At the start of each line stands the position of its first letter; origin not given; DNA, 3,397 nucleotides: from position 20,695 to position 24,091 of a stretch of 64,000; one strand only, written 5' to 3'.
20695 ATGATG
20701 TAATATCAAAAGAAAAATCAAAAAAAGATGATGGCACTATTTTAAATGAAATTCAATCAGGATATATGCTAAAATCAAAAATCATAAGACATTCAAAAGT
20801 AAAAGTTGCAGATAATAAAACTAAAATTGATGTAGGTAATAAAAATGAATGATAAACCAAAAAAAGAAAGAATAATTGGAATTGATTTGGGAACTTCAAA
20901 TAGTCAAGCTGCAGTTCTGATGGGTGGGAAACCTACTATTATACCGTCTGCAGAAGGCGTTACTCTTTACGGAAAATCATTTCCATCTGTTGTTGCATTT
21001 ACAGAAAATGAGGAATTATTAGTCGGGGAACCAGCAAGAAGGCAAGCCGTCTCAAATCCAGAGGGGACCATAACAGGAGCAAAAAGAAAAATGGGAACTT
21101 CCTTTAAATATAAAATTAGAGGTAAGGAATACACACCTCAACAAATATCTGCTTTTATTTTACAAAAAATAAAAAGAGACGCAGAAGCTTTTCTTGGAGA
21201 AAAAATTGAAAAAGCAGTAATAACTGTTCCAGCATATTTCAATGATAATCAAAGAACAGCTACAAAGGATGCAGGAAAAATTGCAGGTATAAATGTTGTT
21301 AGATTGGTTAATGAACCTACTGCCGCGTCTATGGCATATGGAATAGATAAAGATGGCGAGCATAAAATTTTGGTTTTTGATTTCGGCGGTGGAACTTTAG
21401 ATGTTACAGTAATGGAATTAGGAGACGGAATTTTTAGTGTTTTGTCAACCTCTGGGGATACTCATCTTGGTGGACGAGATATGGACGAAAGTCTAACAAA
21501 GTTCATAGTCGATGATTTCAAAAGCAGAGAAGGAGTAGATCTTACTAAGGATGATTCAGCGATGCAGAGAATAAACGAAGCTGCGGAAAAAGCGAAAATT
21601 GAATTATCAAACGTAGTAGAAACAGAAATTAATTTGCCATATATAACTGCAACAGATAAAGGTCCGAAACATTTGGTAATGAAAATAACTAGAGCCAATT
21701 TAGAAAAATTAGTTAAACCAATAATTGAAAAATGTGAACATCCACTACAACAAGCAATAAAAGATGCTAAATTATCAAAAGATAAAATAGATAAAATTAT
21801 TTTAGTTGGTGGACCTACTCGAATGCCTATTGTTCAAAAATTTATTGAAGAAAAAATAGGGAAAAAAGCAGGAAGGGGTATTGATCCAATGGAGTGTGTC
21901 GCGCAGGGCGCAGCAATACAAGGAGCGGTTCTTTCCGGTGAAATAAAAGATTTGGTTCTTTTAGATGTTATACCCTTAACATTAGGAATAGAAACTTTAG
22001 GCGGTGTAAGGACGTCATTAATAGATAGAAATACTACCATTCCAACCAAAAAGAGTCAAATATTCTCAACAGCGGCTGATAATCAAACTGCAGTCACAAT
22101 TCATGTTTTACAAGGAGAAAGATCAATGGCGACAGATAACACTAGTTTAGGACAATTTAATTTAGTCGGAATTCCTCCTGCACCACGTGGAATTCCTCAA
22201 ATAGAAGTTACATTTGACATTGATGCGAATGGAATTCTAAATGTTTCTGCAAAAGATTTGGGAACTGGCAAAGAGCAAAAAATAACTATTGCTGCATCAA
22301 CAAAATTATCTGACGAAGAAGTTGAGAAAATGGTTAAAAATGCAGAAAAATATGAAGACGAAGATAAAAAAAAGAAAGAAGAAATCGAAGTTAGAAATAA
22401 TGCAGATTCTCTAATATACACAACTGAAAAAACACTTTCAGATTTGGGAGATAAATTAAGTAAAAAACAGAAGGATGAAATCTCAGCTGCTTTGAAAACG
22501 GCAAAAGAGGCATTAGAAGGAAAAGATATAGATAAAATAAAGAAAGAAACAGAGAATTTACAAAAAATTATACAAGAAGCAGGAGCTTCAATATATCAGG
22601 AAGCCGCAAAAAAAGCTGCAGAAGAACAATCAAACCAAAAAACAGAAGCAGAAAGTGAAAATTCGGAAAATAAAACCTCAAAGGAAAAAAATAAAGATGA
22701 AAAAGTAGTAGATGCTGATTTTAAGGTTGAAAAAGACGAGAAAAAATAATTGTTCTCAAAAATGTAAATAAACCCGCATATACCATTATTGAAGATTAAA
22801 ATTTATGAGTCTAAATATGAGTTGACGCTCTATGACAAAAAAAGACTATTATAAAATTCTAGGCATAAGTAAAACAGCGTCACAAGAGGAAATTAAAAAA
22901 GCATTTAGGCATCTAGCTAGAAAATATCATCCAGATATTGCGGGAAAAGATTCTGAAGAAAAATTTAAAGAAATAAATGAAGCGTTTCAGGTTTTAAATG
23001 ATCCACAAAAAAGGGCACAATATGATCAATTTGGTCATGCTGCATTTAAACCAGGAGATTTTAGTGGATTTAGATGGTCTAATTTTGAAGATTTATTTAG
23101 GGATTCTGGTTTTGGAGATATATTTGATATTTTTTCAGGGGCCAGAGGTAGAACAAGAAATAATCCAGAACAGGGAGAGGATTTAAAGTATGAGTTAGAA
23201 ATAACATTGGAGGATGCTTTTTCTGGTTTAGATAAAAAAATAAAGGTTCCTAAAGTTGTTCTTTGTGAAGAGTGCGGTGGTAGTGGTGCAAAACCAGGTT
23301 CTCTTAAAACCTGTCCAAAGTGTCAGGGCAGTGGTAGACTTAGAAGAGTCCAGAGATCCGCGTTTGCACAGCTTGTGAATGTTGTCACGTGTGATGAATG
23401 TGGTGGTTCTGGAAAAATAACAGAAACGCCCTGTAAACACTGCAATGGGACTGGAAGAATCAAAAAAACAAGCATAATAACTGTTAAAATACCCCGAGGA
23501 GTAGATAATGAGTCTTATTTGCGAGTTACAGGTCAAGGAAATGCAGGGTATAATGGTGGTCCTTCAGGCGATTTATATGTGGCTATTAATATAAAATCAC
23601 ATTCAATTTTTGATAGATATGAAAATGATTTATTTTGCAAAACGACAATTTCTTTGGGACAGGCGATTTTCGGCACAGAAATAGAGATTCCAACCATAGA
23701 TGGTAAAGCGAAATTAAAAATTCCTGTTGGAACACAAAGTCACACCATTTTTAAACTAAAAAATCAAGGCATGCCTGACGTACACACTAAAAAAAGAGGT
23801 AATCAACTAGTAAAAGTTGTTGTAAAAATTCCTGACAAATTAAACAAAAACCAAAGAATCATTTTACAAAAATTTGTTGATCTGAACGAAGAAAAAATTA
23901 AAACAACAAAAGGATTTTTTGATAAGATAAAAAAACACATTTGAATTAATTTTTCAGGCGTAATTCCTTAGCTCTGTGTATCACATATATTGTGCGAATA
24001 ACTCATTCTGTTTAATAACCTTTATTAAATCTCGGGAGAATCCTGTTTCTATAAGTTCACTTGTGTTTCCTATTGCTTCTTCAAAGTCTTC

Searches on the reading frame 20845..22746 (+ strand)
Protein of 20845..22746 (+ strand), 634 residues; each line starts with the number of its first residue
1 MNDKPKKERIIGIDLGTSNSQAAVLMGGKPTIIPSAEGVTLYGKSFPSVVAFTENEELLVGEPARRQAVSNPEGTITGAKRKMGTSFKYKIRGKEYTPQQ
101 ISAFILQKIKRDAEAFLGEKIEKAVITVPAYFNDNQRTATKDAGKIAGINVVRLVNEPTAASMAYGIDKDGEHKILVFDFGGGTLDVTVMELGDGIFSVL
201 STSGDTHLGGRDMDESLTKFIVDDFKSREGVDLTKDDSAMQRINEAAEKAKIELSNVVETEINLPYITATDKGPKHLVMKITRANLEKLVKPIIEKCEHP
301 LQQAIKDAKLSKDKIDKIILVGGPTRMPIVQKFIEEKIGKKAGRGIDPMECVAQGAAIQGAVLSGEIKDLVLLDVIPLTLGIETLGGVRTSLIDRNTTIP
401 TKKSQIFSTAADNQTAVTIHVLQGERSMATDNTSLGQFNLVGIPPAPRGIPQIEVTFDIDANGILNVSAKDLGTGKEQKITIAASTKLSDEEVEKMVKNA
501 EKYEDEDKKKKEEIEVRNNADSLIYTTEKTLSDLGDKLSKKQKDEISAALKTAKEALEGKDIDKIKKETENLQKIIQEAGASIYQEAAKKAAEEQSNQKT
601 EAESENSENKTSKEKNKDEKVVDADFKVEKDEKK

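Call 26: search_protein_families(library=pfam, proteins=[window:20845-22746:+], max_evalue=0.00001)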
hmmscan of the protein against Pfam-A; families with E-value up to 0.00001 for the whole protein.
window:20845-22746:+ (634 aa): 2 families
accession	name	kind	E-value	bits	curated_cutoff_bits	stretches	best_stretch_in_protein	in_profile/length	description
PF00012.26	HSP70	-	2.8e-224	746.2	20.6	1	10-585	1-599/599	Hsp70 protein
PF06723.19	MreB_Mbl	-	1.4e-20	73.8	27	1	11-358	4-317/327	MreB/Mbl protein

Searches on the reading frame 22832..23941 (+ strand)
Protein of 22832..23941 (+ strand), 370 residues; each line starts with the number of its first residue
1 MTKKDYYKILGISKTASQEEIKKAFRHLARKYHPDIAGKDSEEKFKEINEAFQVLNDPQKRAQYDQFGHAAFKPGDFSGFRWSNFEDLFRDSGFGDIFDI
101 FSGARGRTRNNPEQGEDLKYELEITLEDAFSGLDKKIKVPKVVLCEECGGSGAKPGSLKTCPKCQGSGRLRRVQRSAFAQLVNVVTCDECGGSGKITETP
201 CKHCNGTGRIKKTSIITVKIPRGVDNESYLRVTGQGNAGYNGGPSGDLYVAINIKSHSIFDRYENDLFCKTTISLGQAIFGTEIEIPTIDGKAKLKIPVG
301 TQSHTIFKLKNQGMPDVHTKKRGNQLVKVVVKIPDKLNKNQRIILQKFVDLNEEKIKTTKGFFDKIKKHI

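Call 26: search_protein_families(library=pfam, proteins=[window:22832-23941:+], max_evalue=0.00001)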
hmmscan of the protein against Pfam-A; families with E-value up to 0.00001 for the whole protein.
window:22832-23941:+ (370 aa): 3 families
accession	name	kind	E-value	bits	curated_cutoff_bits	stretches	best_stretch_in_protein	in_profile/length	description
PF01556.23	DnaJ_C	-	5.7e-49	166.5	26.6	1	118-334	1-152/152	DnaJ C terminal domain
PF00226.36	DnaJ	-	8.3e-26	90.3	27.8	1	5-65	1-63/63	DnaJ domain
PF00684.25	DnaJ_CXXCXGXG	-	4e-15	56.3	32.7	1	145-208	1-65/65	DnaJ central domain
